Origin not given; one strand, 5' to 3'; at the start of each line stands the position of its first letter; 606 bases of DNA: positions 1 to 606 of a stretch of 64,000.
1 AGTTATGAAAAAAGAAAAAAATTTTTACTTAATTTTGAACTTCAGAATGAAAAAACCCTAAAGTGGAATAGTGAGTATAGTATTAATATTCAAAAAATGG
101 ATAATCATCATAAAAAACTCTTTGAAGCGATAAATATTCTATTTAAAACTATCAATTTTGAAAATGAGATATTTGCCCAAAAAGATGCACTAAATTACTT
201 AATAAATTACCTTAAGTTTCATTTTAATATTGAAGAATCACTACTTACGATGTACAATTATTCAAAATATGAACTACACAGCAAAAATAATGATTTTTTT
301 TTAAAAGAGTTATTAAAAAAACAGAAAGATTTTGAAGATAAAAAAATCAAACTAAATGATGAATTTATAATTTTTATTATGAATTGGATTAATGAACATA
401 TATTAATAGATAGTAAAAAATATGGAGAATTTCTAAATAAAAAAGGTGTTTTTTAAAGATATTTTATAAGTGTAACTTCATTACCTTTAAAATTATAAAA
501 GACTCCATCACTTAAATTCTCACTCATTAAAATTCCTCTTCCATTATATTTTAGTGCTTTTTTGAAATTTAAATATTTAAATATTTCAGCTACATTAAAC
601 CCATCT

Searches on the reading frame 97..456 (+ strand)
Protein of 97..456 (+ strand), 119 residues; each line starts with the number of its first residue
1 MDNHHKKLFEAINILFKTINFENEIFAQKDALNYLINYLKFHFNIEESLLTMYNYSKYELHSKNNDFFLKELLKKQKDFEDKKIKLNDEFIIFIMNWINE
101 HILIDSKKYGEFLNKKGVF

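Call 92: search_protein_families(library=padloc, alignment_id=A6, max_evalue=0.00001)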
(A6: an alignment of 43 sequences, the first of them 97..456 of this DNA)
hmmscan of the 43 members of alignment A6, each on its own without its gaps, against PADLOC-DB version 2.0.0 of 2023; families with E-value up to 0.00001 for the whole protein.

A. member 1, window:97-456:+ (119 aa): 0 families

B. families by the number of members that match (of 43 scanned): 18 families
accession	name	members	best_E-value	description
PDLC04134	mad2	2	2.7e-19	mads_2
PDLC00734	PycC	1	9.9e-29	Pycsar cyclase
PDLC00911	QueC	1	3.2e-28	QueC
PDLC04135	mad3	1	3.9e-23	mads_3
PDLC02865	DpdF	1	1.3e-20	DpdF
PDLC02367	PycC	1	2.9e-15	-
PDLC04783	PDC-M72A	1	7.5e-15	-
PDLC02980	AriA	1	2.7e-12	-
PDLC00765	PycC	1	2.5e-11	Pycsar cyclase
PDLC00766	PycC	1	1.2e-10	Pycsar cyclase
PDLC04140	mad8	1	1.8e-10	mads_8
PDLC02366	PycC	1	3.2e-08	-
PDLC02368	PycC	1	2e-07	-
PDLC02903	pVip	1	3.1e-07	Viperins not associated with kinases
PDLC02510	BrxP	1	2e-06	BrxP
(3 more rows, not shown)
